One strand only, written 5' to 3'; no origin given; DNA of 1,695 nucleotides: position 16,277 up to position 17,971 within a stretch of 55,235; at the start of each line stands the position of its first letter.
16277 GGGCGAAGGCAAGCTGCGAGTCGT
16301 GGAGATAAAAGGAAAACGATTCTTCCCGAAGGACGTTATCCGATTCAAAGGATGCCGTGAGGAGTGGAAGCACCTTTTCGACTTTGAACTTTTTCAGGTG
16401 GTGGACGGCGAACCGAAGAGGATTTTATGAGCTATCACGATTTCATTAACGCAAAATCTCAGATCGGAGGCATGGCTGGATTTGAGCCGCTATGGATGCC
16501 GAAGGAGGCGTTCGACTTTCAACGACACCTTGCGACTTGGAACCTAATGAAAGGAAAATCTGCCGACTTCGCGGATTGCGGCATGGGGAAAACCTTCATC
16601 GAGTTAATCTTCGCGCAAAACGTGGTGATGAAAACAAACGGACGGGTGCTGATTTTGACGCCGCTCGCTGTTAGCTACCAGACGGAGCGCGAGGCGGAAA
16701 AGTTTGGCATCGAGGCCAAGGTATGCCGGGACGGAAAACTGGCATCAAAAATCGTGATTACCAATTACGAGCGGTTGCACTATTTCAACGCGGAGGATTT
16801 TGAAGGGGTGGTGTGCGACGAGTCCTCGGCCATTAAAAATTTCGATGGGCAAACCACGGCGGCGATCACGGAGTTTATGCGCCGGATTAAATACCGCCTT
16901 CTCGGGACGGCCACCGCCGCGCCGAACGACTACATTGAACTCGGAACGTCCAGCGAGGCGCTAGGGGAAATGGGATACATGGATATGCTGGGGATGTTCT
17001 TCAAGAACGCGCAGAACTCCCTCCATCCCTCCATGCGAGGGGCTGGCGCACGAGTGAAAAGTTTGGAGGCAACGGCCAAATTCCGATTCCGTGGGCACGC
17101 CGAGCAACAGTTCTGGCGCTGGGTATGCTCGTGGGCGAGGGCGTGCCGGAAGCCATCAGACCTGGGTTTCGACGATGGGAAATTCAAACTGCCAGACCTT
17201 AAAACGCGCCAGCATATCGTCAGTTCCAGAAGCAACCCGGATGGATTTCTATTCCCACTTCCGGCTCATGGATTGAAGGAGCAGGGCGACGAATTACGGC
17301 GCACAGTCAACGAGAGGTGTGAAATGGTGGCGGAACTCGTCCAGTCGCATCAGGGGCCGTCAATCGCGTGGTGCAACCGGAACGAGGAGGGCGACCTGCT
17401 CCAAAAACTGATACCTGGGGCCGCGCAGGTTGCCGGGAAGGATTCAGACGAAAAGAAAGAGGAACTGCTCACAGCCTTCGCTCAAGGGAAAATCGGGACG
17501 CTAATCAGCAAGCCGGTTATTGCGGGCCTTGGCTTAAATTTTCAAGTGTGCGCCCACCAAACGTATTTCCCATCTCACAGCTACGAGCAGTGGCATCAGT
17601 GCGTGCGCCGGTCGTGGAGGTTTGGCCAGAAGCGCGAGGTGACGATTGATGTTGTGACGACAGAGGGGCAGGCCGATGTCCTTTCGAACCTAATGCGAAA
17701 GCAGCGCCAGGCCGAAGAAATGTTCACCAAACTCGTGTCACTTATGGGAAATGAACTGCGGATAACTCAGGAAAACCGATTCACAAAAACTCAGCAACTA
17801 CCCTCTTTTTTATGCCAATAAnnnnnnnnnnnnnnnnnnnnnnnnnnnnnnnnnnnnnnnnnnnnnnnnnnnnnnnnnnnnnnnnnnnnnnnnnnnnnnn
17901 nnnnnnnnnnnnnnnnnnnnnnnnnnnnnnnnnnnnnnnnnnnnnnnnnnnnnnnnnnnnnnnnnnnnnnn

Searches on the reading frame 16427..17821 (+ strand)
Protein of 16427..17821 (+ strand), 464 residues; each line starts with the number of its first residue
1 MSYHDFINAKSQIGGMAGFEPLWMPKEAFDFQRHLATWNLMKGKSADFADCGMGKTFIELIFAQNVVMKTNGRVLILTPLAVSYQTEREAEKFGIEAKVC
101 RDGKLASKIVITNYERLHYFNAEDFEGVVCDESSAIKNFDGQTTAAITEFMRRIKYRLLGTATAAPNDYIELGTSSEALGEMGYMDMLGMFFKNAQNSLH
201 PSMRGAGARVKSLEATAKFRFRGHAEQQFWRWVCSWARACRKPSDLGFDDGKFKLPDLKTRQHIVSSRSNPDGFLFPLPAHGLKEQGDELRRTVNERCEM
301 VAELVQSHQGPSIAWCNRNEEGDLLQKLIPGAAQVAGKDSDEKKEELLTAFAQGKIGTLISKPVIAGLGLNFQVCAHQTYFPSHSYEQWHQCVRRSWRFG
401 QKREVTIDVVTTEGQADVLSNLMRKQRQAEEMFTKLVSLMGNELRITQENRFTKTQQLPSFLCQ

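Call 3: search_protein_families(library=pfam, proteins=[window:16427-17821:+], max_evalue=0.1)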
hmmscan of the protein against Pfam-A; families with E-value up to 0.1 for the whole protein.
window:16427-17821:+ (464 aa): 4 families
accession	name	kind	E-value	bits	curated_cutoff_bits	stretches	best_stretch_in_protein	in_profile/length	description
PF00270.35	DEAD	-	0.00025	21.3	26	1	49-165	21-161/167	DEAD/DEAH box helicase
PF00271.37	Helicase_C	-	0.00079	20.1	23.5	1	299-400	4-110/110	Helicase conserved C-terminal domain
PF04851.21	ResIII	-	0.0091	16.4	22.5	1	51-135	32-136/164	Type III restriction enzyme, res subunit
PF00176.29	SNF2-rel_dom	-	0.045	13.3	24.9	0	107-172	104-171/290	SNF2-related domain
